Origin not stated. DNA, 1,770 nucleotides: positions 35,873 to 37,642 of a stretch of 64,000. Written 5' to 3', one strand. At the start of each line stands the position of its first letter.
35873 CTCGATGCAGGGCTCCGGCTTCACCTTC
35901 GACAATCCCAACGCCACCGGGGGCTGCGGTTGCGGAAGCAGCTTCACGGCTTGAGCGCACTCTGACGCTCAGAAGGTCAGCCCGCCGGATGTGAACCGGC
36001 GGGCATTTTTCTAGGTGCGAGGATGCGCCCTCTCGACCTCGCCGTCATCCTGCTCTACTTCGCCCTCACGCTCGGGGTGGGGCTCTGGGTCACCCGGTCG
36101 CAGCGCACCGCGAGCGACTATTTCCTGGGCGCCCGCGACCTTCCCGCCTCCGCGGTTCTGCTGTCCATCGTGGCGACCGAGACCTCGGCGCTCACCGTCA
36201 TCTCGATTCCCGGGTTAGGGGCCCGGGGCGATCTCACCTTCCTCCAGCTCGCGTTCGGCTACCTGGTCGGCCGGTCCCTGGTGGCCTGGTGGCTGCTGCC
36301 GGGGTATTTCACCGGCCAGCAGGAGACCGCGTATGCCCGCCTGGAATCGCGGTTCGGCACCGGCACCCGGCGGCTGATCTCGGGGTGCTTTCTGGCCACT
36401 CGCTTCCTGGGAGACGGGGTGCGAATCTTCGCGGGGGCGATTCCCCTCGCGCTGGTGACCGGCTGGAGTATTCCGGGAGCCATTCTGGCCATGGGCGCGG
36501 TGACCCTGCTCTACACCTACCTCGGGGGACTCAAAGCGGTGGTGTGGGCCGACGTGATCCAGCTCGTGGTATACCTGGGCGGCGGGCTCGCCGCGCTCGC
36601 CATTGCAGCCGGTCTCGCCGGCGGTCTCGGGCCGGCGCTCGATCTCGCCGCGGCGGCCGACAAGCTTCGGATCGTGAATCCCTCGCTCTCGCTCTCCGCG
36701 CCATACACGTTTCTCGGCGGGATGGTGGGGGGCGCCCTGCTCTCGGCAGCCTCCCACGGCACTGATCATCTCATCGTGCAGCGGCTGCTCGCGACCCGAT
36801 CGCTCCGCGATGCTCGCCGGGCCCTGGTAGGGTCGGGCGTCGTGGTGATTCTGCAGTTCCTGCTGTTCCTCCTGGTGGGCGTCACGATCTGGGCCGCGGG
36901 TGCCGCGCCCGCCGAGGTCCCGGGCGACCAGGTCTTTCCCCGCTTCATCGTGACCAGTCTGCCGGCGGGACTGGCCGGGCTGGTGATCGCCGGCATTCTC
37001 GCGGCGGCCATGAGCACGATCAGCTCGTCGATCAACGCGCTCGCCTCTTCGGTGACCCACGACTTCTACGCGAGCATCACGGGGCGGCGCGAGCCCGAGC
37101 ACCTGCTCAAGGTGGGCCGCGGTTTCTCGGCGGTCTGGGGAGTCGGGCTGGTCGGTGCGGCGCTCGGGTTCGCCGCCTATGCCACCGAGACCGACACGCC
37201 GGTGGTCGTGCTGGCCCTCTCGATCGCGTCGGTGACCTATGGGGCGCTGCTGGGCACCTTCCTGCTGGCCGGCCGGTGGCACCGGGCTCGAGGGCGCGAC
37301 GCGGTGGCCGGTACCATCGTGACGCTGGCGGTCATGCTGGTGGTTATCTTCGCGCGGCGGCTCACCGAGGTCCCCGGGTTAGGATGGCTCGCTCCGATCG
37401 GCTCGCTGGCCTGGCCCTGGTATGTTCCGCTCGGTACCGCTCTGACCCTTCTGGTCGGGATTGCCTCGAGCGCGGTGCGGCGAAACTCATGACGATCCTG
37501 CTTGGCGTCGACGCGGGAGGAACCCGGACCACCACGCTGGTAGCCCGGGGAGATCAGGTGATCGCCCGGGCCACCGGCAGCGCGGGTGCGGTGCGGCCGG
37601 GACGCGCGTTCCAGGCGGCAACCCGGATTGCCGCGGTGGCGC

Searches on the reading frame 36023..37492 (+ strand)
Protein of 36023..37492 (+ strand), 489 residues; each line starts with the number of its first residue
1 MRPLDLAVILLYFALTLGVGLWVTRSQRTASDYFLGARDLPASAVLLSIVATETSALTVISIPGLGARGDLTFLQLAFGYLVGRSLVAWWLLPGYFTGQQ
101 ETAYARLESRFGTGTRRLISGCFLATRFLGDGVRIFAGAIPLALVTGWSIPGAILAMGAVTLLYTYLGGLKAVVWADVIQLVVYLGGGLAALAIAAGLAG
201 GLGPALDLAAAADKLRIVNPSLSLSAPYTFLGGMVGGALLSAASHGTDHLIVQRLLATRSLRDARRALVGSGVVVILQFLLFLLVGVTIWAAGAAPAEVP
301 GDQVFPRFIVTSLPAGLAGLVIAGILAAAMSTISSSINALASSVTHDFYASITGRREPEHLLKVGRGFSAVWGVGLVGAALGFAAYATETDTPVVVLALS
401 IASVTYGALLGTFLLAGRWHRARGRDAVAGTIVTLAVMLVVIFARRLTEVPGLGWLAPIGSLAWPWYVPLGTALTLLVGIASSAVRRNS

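Call 24: search_protein_families(library=pfam, proteins=[window:36023-37492:+], max_evalue=0.001)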
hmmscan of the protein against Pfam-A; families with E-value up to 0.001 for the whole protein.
window:36023-37492:+ (489 aa): 1 family
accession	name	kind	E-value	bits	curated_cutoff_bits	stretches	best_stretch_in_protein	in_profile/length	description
PF00474.23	SSF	-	2.1e-38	132.7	22.8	1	33-433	1-405/406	Sodium:solute symporter family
